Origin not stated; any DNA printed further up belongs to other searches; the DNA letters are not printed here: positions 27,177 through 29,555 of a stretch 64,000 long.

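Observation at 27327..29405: Low-GC single-gene insertion encoding a GHKL ATPase fused to a PD-(D/E)xK-like motif: candidate stand-alone defence protein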

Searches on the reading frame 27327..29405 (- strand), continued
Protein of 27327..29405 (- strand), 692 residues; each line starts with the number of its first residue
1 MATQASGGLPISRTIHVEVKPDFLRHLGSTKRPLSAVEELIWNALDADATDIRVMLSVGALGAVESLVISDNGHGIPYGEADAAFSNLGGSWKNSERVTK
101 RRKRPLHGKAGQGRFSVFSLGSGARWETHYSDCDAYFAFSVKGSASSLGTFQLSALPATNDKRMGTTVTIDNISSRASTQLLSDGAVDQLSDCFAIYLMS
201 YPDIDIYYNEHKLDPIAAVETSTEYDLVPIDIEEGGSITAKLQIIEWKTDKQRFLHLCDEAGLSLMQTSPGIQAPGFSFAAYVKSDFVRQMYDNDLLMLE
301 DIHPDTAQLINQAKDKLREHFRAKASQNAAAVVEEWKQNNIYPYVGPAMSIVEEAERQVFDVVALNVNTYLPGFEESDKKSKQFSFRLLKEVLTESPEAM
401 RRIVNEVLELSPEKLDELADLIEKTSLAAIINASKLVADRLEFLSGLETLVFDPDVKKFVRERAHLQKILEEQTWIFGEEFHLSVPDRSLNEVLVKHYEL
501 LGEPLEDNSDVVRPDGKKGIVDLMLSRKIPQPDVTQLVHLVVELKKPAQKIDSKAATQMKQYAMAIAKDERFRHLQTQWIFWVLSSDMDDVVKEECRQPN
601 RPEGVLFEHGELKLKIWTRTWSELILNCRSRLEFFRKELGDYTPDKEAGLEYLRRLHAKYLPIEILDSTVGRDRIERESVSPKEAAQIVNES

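Call 24: fold_search(model_id=the predicted structure, library=pdb)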
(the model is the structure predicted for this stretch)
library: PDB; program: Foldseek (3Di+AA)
matches with E <= 10: 1113; with E <= 0.001: 323
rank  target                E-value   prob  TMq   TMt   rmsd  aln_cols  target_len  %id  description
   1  7c7c                  3.0e-12  1.00  0.27  0.41   7.4       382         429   13  Crystal structure of human TRAP1 with SJT104 (released 2021-05-26)
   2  7k7t_B                4.2e-12  1.00  0.29  0.49   8.5       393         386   16  Crystal structure of human MORC4 ATPase-CW in complex with AMPPNP (released 2020-11-11)
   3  7k7t_A                8.2e-12  1.00  0.31  0.51   6.0       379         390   15  Crystal structure of human MORC4 ATPase-CW in complex with AMPPNP (released 2020-11-11)
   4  5hph_A                1.3e-11  1.00  0.31  0.42  10.4       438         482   12  Structure of TRAP1 fragment (released 2016-08-10)
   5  9n2k_A                2.0e-11  1.00  0.29  0.53   6.9       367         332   15  N-terminal domain of Bacillus subtilis MutL bound to ADP (released 2026-01-07)
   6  5hph_B                2.5e-11  1.00  0.29  0.40  10.5       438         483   12  Structure of TRAP1 fragment (released 2016-08-10)
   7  4j0b_B                2.6e-11  1.00  0.30  0.34   9.9       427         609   13  Structure of mitochondrial Hsp90 (TRAP1) with ADP-BeF3 (released 2014-01-22)
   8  4z1i_A                2.8e-11  1.00  0.29  0.51   6.9       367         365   14  Crystal structure of human Trap1 with AMPPNP (released 2015-04-29)
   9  4z1i_B                2.8e-11  1.00  0.29  0.40   7.3       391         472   13  Crystal structure of human Trap1 with AMPPNP (released 2015-04-29)
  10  9n2k_B                2.8e-11  1.00  0.29  0.53   7.1       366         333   15  N-terminal domain of Bacillus subtilis MutL bound to ADP (released 2026-01-07)
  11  5ix1_B                3.5e-11  1.00  0.31  0.48   7.4       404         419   15  Crystal structure of mouse Morc3 ATPase-CW cassette in complex with AMPPNP and H3K4me3 peptide (released 2016-08-17)
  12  1b63                  3.7e-11  1.00  0.24  0.44   8.4       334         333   15  MUTL COMPLEXED WITH ADPNP (released 1999-06-08)
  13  4iyn_B                3.9e-11  1.00  0.30  0.34   9.9       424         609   13  Structure of mitochondrial Hsp90 (TRAP1) with ADP-ALF4- (released 2014-01-22)
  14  5ix2_B                5.4e-11  1.00  0.32  0.50   6.1       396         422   13  Crystal structure of mouse Morc3 ATPase-CW cassette in complex with AMPPNP and unmodified H3 peptide (released 2016-08-17)
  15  1nhh                  5.7e-11  1.00  0.26  0.49   6.1       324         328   17  Crystal structure of N-terminal 40KD MutL protein (LN40) complex with ADPnP and one Rubidium (released 2003-06-10)
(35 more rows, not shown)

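Call 27: search_solved_structures(query=A1, max_evalue=10, show_alignments=0)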
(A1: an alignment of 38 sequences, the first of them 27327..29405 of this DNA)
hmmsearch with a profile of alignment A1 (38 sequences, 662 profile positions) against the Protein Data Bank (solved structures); distinct sequences matched with E-value up to 10: 34.
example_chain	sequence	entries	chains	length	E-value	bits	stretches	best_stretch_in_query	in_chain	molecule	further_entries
9n2k_A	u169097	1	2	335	1.3e-08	36.7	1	18-86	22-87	DNA mismatch repair protein MutL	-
4p7a_A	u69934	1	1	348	5e-07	31.5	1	19-81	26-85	DNA mismatch repair protein Mlh1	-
6lzk_A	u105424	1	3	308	9.3e-07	30.6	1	20-76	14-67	DNA mismatch repair protein MutL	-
5x9y_C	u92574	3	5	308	9.4e-07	30.6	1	20-76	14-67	DNA mismatch repair protein MutL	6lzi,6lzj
7aib_C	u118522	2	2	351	7.8e-06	27.6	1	18-76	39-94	DNA mismatch repair protein MutL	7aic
5akb_C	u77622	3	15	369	8.3e-06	27.5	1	18-75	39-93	DNA MISMATCH REPAIR PROTEIN MUTL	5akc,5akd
1b63_A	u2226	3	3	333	1.4e-05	26.7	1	18-76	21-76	MUTL | DNA mismatch repair protein mutL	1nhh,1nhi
1nhj_A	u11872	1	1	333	1.4e-05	26.7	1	18-76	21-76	DNA mismatch repair protein mutL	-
1b62_A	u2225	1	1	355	1.5e-05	26.6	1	18-76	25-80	PROTEIN (MUTL)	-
1bkn_A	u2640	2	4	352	1.5e-05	26.6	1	18-76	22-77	MUTL | DNA mismatch repair protein MutL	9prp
7p8v_A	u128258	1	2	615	3.5e-05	25.4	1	18-75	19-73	DNA mismatch repair protein MutL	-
3h4l_A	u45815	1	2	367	4.5e-05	25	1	23-69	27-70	DNA mismatch repair protein PMS1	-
1ea6_A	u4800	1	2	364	0.00024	22.6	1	24-69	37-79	PMS1 PROTEIN HOMOLOG 2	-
6mfq_A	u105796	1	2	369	0.00024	22.6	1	24-69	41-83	Mismatch repair endonuclease PMS2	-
1h7s_A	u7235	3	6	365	0.00024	22.6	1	24-69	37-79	PMS1 PROTEIN HOMOLOG 2 | MISMATCH REPAIR ENDONUCLEASE PMS2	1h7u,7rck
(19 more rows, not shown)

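Call 28: search_protein_families(library=pfam, alignment_id=A1, max_evalue=1)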
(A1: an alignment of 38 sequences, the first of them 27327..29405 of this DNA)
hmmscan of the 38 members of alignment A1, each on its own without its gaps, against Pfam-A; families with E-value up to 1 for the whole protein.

A. member 1, window:27327-29405:- (692 aa): 4 families
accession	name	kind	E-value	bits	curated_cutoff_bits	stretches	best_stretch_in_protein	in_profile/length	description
PF13589.12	HATPase_c_3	-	3.6e-15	56.6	25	1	35-135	5-99/137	Histidine kinase-, DNA gyrase B-, and HSP90-like ATPase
PF02518.31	HATPase_c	-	0.00019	22.2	26.4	1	32-88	5-61/111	Histidine kinase-, DNA gyrase B-, and HSP90-like ATPase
PF13588.12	HSDR_N_2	-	0.021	15.3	25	1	494-566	13-78/110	Type I restriction enzyme R protein N terminus (HSDR_N)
PF02108.21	FliH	-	0.39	11.1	24.1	0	534-569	4-39/128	Flagellar assembly protein FliH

B. families by the number of members that match (of 38 scanned): 43 families (the first 25 are shown)
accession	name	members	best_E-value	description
PF13589.12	HATPase_c_3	38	2.3e-19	Histidine kinase-, DNA gyrase B-, and HSP90-like ATPase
PF02518.31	HATPase_c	38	9.7e-07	Histidine kinase-, DNA gyrase B-, and HSP90-like ATPase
PF13588.12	HSDR_N_2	16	2.9e-05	Type I restriction enzyme R protein N terminus (HSDR_N)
PF13769.11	Virulence_fact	6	0.00047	Virulence factor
PF12783.13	Sec7-like_HUS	2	0.0038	Mon2/Sec7/BIG1-like, HUS domain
PF09174.15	Maf1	2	0.015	Maf1 regulator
PF02190.22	LON_substr_bdg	2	0.036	ATP-dependent protease La (LON) substrate-binding domain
PF02017.21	CIDE-N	2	0.042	CIDE-N domain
PF19322.4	RKP_N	2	0.074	E3 ubiquitin-protein ligase RKP N-terminus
PF18609.8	SAM_Exu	2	0.13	Exuperantia SAM-like domain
PF09368.15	Sas10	1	0.0037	Sas10 C-terminal domain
PF25794.1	SACS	1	0.0066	Sacsin domain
PF01939.22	NucS_C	1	0.013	Endonuclease NucS C-terminal domain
PF14191.11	YodL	1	0.024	YodL-like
PF22557.2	DuOB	1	0.031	Dual OB-containing domain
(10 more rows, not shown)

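Call 32: search_protein_families(library=padloc, alignment_id=A1, max_evalue=1)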
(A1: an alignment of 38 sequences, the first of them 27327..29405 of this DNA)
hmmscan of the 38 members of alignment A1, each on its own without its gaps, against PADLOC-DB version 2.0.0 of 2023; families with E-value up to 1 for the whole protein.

A. member 1, window:27327-29405:- (692 aa): 2 families
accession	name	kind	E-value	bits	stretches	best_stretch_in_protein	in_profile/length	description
PDLC00401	SduA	-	0.0023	15.4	1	389-482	176-261/404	DUF4263 domain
PDLC00650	ZorA3|ZorA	-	0.062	9.8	1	547-578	187-218/1063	MotA/ExbB/TolQ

B. families by the number of members that match (of 38 scanned): 11 families
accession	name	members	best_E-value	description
PDLC03485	REase_II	26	3.1e-07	Type II restriction enzyme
PDLC03419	REase_II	17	1.3e-08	Type II restriction enzyme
PDLC00401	SduA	11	8.2e-06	DUF4263 domain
PDLC04824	PDC-S02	6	0.0013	-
PDLC02083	Cas4_II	3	0.012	-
PDLC04276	PDC-M02A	1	0.0059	-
PDLC00762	PycC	1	0.015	Pycsar cyclase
PDLC03857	LmuA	1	0.016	-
PDLC01612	Csm2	1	0.042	CAS-III-A; effector_SS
PDLC02204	MzaB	1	0.046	-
PDLC00650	ZorA3|ZorA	1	0.062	MotA/ExbB/TolQ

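Call 33: search_dna_similar(query=window:27327-29405:-, collection=plasmids, mode=protein, max_rows=25, rows=spread)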
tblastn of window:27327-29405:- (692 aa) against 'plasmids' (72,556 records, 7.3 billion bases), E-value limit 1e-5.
Records with a match: 49; places in all: 52; records where one place covers at least 80% of the query: 35.
Best place of each record, by identity: <60% 49.
By first word of the organism name: Streptomyces 22; Sinorhizobium 5; Phaeobacter 5; Paracoccus 3; Paraburkholderia 2; Alisedimentitalea 1; Salmonella 1; Methylobacterium 1; Psychrobacter 1; Mesorhizobium 1; and 7 more.
By predicted mobility (MOB-suite, as given by PLSDB): non-mobilizable 24; conjugative 15; mobilizable 10.
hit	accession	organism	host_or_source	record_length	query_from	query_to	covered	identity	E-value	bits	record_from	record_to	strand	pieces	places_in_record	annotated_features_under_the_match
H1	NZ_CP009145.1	Sinorhizobium meliloti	Medicago orbicularis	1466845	9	661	94%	38.4%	7e-145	474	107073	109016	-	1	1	none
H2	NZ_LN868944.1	Salmonella enterica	Homo sapiens,feces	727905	13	660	94%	38.5%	2e-147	482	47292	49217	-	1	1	ATP-binding protein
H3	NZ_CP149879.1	Sinorhizobium medicae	Medicago sativa,Cell Culture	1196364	4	685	98%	35.6%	6e-119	455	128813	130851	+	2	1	record has no annotation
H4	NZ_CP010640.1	Phaeobacter gallaeciensis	cell culture,clam aquaculture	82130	17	661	93%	37.3%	5e-123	411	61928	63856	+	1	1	ATP-binding protein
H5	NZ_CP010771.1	Phaeobacter piscinae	cell culture,fish larvae aquaculture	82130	17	661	93%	37.3%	5e-123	411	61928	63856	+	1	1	ATP-binding protein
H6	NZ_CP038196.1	Paracoccus versutus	single cell,soil adjacent to the roots ...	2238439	15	669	95%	36.7%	7e-134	442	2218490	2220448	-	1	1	none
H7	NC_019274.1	Psychrobacter sp. DAB_AL62B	Alle alle (dovekie),guano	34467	8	665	95%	35.4%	3e-125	417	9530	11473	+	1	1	ATP-binding protein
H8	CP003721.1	Streptomyces hygroscopicus subsp. jinggangensis TL01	-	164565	3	658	95%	34.3%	2e-105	360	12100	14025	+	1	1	hypothetical protein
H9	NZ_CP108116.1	Streptomyces sp. NBC_00212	-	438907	15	668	89%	34.4%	3e-63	347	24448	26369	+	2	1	ATP-binding protein (x2)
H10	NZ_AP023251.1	Mesorhizobium sp. 131-2-5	Lotus japonicus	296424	14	639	90%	33.4%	3e-116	391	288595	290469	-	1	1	ATP-binding protein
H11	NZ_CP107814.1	Streptomyces longwoodensis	-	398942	5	668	96%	31.4%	5e-97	335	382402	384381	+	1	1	ATP-binding protein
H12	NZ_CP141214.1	Sinorhizobium meliloti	alfalfa,Isolate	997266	11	647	92%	32.6%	9e-115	387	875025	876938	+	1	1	ATP-binding protein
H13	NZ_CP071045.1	Streptomyces sp. CA-256286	sediment,muddy soil from torrent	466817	1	663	96%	29.9%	2e-85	301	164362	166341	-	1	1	ATP-binding protein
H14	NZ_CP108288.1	Streptomyces sp. NBC_00040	-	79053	31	662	91%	30.3%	3e-81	289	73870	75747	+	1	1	ATP-binding protein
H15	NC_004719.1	Streptomyces avermitilis MA-4680 = NBRC 14893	-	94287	31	662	91%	30.0%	2e-85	301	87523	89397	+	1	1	ATP-binding protein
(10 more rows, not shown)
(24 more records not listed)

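Call 34: search_dna_similar(query=window:27327-29405:-, collection=phages, mode=protein, max_rows=20)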
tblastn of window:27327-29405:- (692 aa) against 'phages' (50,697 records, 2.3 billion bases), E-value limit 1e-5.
Records with a match: 2; places in all: 2; records where one place covers at least 80% of the query: 2.
Best place of each record, by identity: <60% 2.
By first word of the organism name: Pasteurella 2.
By host as written in the record: Pasteurella multocida Past23 1; Pasteurella multocida Pmc-A 1.
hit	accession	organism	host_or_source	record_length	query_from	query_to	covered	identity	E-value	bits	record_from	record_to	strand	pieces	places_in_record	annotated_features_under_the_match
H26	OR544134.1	Pasteurella phage Pmp3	Pasteurella multocida Past23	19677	17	662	93%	37.5%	8e-127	421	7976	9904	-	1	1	hypothetical protein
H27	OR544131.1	Pasteurella phage Pmp14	Pasteurella multocida Pmc-A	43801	17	662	93%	36.7%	3e-127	422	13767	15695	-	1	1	hypothetical protein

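Call 35: get_annotated_region(hit=H2, flank=8000)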
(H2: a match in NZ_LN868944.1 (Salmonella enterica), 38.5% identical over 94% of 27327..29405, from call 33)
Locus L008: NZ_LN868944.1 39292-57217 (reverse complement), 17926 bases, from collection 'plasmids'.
description: Salmonella enterica subsp. enterica serovar Senftenberg strain NCTC10384 plasmid 2, complete sequence
organism: Salmonella enterica (NCBI taxid 28150)
taxonomy: Bacteria; Pseudomonadota; Gammaproteobacteria; Enterobacterales; Enterobacteriaceae; Salmonella; Salmonella enterica
host: -; source: Homo sapiens,feces; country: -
typing (MOB-suite, as given by PLSDB): non-mobilizable
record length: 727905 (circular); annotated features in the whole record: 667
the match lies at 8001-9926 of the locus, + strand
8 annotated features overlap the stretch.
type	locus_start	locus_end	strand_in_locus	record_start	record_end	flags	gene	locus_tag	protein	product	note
CDS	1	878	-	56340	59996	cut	iroC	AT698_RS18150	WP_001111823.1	salmochelin/enterobactin export ABC transporter IroC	-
CDS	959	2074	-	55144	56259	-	iroB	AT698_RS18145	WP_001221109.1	salmochelin biosynthesis C-glycosyltransferase IroB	-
CDS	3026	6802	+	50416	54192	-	-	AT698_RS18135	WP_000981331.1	hypothetical protein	-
CDS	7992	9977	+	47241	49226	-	-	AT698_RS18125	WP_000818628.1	ATP-binding protein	-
CDS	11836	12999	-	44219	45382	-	-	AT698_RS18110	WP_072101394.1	HlyD family type I secretion periplasmic adaptor subunit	GO:0030253 - protein secretion by the type I secretion system [Evidence IEA]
CDS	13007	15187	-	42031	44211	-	-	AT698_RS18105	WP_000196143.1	type I secretion system permease/ATPase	GO:0055085 - transmembrane transport [Evidence IEA]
CDS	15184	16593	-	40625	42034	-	-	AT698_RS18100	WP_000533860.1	TolC family outer membrane protein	-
CDS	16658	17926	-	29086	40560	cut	bapA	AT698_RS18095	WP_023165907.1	biofilm-associated protein BapA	-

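Call 36: get_annotated_region(hit=H7, flank=8000)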
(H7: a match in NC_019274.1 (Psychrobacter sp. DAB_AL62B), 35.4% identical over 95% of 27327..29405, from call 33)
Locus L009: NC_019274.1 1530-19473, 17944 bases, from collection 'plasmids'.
description: Psychrobacter sp. DAB_AL62B plasmid pP62BP1, complete sequence
organism: Psychrobacter sp. DAB_AL62B (NCBI taxid 1028420)
taxonomy: Bacteria; Pseudomonadota; Gammaproteobacteria; Moraxellales; Moraxellaceae; Psychrobacter; Psychrobacter sp. DAB AL62B
host: -; source: Alle alle (dovekie),guano; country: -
typing (MOB-suite, as given by PLSDB): non-mobilizable
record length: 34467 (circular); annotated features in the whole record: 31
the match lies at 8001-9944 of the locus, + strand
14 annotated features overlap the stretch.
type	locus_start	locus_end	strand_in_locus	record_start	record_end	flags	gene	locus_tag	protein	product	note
CDS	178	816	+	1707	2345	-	parA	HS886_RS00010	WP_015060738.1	ParA family partition ATPase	-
CDS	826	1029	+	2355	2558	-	-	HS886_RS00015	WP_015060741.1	plasmid partition protein ParG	-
CDS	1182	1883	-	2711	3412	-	-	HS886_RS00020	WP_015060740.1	hypothetical protein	-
CDS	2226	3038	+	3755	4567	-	-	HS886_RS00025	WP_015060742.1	PAAR domain-containing protein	-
CDS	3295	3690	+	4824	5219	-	-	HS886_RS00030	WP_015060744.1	hypothetical protein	-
CDS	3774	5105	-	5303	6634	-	drt2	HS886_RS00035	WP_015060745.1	antiviral reverse transcriptase Drt2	GO:0051607 - defense response to virus [Evidence IEA]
CDS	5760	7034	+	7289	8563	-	dcm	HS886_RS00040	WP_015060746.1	DNA (cytosine-5-)-methyltransferase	GO:0006304 - DNA modification [Evidence IEA]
CDS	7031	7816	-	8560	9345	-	-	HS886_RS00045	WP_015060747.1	LlaMI family restriction endonuclease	-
CDS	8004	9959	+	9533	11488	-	-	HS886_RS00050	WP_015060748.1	ATP-binding protein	-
CDS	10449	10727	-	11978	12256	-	-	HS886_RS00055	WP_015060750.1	hypothetical protein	-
CDS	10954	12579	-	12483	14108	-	-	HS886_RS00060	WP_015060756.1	long-chain-fatty-acid--CoA ligase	-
CDS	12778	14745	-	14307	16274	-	-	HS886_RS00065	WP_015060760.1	alkyl sulfatase dimerization domain-containing protein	-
CDS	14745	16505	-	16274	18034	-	-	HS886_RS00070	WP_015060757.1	GMC oxidoreductase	-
CDS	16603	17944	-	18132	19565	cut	-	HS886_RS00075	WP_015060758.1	coniferyl aldehyde dehydrogenase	GO:0006081 - cellular aldehyde metabolic process [Evidence IEA]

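Call 37: get_annotated_region(hit=H27, flank=8000)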
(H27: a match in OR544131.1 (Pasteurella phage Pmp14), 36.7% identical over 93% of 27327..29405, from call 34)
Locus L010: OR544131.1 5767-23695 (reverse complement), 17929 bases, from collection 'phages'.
description: Pasteurella phage Pmp14, complete genome.
organism: Pasteurella phage Pmp14 (NCBI taxid 3127677)
taxonomy: Viruses
host: Pasteurella multocida Pmc-A; source: cat upper respiratory tract; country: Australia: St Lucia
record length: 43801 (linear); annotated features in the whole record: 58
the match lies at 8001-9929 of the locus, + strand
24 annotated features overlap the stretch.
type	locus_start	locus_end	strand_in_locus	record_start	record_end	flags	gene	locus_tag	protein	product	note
CDS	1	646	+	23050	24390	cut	-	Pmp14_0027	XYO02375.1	portal protein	-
CDS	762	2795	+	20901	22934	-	-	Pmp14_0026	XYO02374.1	head maturation protease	-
CDS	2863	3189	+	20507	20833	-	-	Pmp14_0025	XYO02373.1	head decoration protein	-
CDS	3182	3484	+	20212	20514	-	-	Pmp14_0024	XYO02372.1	minor tail protein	-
CDS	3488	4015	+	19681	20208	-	-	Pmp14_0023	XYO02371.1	tail completion or Neck1 protein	-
CDS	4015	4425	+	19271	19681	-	-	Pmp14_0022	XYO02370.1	tail terminator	-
CDS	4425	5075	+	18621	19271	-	-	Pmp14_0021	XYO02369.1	major tail protein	-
CDS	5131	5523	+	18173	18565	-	-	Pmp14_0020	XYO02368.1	tail assembly chaperone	-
CDS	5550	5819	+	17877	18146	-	-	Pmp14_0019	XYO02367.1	tail protein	-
CDS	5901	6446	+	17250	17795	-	-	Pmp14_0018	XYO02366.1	hypothetical protein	-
CDS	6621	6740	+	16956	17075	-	-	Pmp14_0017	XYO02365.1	hypothetical protein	-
CDS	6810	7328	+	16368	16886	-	-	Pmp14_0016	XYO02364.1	hypothetical protein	-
CDS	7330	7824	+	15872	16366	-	-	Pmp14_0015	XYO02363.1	hypothetical protein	-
CDS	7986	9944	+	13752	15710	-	-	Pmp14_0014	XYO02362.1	hypothetical protein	-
CDS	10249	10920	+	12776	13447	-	-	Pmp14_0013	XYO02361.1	hypothetical protein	-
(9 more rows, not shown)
